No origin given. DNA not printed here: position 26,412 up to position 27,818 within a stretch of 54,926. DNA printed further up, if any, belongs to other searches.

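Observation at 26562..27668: PPOX-domain::FbiB-C-terminal-like nitroreductase fusion; the FbiB function appears split and rewired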

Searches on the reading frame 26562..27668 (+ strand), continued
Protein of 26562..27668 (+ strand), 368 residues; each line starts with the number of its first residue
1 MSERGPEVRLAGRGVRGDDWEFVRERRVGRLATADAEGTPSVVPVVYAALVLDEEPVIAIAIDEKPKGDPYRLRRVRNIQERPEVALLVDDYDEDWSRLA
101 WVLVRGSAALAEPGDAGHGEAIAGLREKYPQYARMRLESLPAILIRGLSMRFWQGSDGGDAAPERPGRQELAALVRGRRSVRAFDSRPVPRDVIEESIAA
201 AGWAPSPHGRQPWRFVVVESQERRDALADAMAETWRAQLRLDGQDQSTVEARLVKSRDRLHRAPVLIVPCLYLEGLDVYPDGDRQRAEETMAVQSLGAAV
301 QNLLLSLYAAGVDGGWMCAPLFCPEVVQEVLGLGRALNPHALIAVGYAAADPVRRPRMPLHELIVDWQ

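Call 65: find_encoding_contigs(protein=P0420, flank=6000, max_places=1)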
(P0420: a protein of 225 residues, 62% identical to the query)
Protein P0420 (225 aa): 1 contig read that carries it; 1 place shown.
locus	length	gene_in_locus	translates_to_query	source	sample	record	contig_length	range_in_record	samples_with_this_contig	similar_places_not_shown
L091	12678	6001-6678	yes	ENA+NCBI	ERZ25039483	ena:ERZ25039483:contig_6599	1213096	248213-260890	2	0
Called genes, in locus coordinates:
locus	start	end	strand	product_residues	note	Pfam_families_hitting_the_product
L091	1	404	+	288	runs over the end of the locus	PF00892:EamA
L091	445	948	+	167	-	PF04266:ASCH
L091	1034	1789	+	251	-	PF05175:MTS (weak), PF13489:Methyltransf_23, PF05401:NodS (weak), PF08241:Methyltransf_11, PF08242:Methyltransf_12, PF13649:Methyltransf_25, PF13847:Methyltransf_31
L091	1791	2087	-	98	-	PF03992:ABM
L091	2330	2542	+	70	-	-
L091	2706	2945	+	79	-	-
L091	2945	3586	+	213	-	PF09335:VTT_dom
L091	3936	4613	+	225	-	PF00535:Glycos_transf_2, PF13641:Glyco_tranf_2_3 (weak)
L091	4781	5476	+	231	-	-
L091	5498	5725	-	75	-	-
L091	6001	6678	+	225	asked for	PF14512:TM1586_NiRdase (faint), PF00881:Nitroreductase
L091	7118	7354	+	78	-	-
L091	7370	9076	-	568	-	PF01019:G_glu_transpept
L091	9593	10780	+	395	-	PF00155:Aminotran_1_2, PF00266:Aminotran_5 (weak), PF01041:DegT_DnrJ_EryC1 (weak), PF01053:Cys_Met_Meta_PP (weak), PF01212:Beta_elim_lyase (weak)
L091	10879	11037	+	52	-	-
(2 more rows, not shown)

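Call 66: find_encoding_contigs(protein=P0376, flank=6000, max_places=1)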
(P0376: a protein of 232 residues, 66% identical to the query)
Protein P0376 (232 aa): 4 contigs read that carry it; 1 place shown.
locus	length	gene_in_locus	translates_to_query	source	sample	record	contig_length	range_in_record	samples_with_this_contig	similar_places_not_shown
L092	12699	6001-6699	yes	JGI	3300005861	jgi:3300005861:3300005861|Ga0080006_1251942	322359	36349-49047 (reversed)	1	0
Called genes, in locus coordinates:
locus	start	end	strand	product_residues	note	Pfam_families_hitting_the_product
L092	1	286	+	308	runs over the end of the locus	PF00056:Ldh_1_N, PF02866:Ldh_1_C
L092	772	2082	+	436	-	PF00534:Glycos_transf_1, PF13692:Glyco_trans_1_4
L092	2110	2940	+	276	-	-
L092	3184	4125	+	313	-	PF01933:CofD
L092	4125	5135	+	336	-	PF01983:CofC (weak), PF12804:NTP_transf_3, PF01983:CofC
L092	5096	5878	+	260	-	PF01996:F420_ligase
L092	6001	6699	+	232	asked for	PF14512:TM1586_NiRdase (faint), PF00881:Nitroreductase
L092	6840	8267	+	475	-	PF00890:FAD_binding_2 (faint), PF01134:GIDA (weak), PF07992:Pyr_redox_2, PF12831:FAD_oxidored, PF13450:NAD_binding_8 (weak), PF13738:Pyr_redox_3 (weak), PF00070:Pyr_redox, PF02852:Pyr_redox_dim, +5 more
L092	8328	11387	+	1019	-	PF01565:FAD_binding_4, PF02913:FAD-oxidase_C, PF13183:Fer4_8, PF13534:Fer4_17 (weak), PF02754:CCG (weak)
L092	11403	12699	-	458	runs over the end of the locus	PF01637:ATPase_2 (weak), PF13191:AAA_16, PF13401:AAA_22 (weak)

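Call 68: predict_structure(alignment_id=A1)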
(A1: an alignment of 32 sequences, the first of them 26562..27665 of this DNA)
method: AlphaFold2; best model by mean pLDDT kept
length: 368 residues; sequences in the alignment: 32
mean_pLDDT: 83.4   pTM: 0.53
mean pLDDT of the five models: 83.4, 82.5, 81.0, 81.0, 76.8
residues with pLDDT >= 90: 177; 70-90: 136; 50-70: 29; < 50: 26
segments of 3 or more residues with pLDDT < 50: 1-12, 157-170
pLDDT, mean of each block of 10 residues (from residue 1): 36 64 91 94 94 94 74 92 96 71 95 94 94 88 95 63 42 56 80 90 86 95 90 82 86 84 93 89 93 93 88 82 88 94 88 71 78
secondary structure, 60 per line:
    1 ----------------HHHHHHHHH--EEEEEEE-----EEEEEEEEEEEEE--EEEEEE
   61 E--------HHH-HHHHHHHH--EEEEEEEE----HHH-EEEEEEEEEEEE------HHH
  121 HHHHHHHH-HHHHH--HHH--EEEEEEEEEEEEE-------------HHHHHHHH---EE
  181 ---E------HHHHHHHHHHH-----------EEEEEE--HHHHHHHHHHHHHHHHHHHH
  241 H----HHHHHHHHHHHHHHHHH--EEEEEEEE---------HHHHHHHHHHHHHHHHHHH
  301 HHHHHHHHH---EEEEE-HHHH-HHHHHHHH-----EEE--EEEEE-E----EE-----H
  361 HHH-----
elements in order: H17-25 E28-34 E40-52 E55-61 H74-81 E84-91 E100-111 H118-128 H130-134 E142-154 H168-175 H191-201 E213-218 H221-241 H246-262 E265-272 H282-309 E313-317 H319-322 H324-331 E337-339 E342-346 H360-363

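Call 71: fold_search(model_id=the predicted structure, library=pdb)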
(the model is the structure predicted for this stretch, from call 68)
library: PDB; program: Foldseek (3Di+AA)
matches with E <= 10: 743; with E <= 0.001: 326
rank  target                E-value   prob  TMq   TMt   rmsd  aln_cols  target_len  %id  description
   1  4xom_A                6.2e-19  1.00  0.49  0.85   2.6       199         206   36  Coenzyme F420:L-glutamate ligase (FbiB) from Mycobacterium tuberculosis (C-terminal domain). (released 2016-02-17)
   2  4xoq_A                1.4e-18  1.00  0.49  0.86   2.5       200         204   36  F420 complex of coenzyme F420:L-glutamate ligase (FbiB) from Mycobacterium tuberculosis (C-terminal domain) (released 2016-02-17)
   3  4xoq_C                1.9e-18  1.00  0.49  0.89   2.6       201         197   36  F420 complex of coenzyme F420:L-glutamate ligase (FbiB) from Mycobacterium tuberculosis (C-terminal domain) (released 2016-02-17)
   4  4xoo_B                3.3e-18  1.00  0.49  0.86   2.7       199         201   36  FMN complex of coenzyme F420:L-glutamate ligase (FbiB) from Mycobacterium tuberculosis (C-terminal domain) (released 2016-02-17)
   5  4xoo_A                5.6e-18  1.00  0.49  0.89   2.5       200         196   36  FMN complex of coenzyme F420:L-glutamate ligase (FbiB) from Mycobacterium tuberculosis (C-terminal domain) (released 2016-02-17)
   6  4xom_B                5.6e-18  1.00  0.49  0.85   2.7       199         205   36  Coenzyme F420:L-glutamate ligase (FbiB) from Mycobacterium tuberculosis (C-terminal domain). (released 2016-02-17)
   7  4xoo_C                6.3e-18  1.00  0.49  0.87   2.6       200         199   36  FMN complex of coenzyme F420:L-glutamate ligase (FbiB) from Mycobacterium tuberculosis (C-terminal domain) (released 2016-02-17)
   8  4xoq_D                9.4e-18  1.00  0.49  0.87   2.7       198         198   36  F420 complex of coenzyme F420:L-glutamate ligase (FbiB) from Mycobacterium tuberculosis (C-terminal domain) (released 2016-02-17)
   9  4xom_C                4.5e-17  1.00  0.48  0.89   2.4       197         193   36  Coenzyme F420:L-glutamate ligase (FbiB) from Mycobacterium tuberculosis (C-terminal domain). (released 2016-02-17)
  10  4xom_D                6.8e-17  1.00  0.44  0.89   4.9       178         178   37  Coenzyme F420:L-glutamate ligase (FbiB) from Mycobacterium tuberculosis (C-terminal domain). (released 2016-02-17)
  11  4xoo_D                7.6e-17  1.00  0.46  0.87   2.1       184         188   38  FMN complex of coenzyme F420:L-glutamate ligase (FbiB) from Mycobacterium tuberculosis (C-terminal domain) (released 2016-02-17)
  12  3gfa_A                4.7e-15  1.00  0.45  0.80   4.4       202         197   29  Crystal structure of a putative nitroreductase in complex with fmn (cd3205) from clostridium difficile 630 at 1.35 A r (released 2009-03-17)
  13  3gfa_B                5.0e-15  1.00  0.45  0.80   4.4       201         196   29  Crystal structure of a putative nitroreductase in complex with fmn (cd3205) from clostridium difficile 630 at 1.35 A r (released 2009-03-17)
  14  4ttc_A                4.9e-13  1.00  0.44  0.71   7.4       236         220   23  Crystal structure of homo sapiens IODOTYROSINE DEIODINASE bound to FMN and mono-iodotyrosine (MIT) (released 2014-11-26)
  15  3gfd_B                6.1e-13  1.00  0.45  0.73   6.3       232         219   26  Crystal structure of Mus musculus iodotyrosine deiodinase (IYD) bound to FMN and mono-iodotyrosine (MIT) (released 2009-05-12)
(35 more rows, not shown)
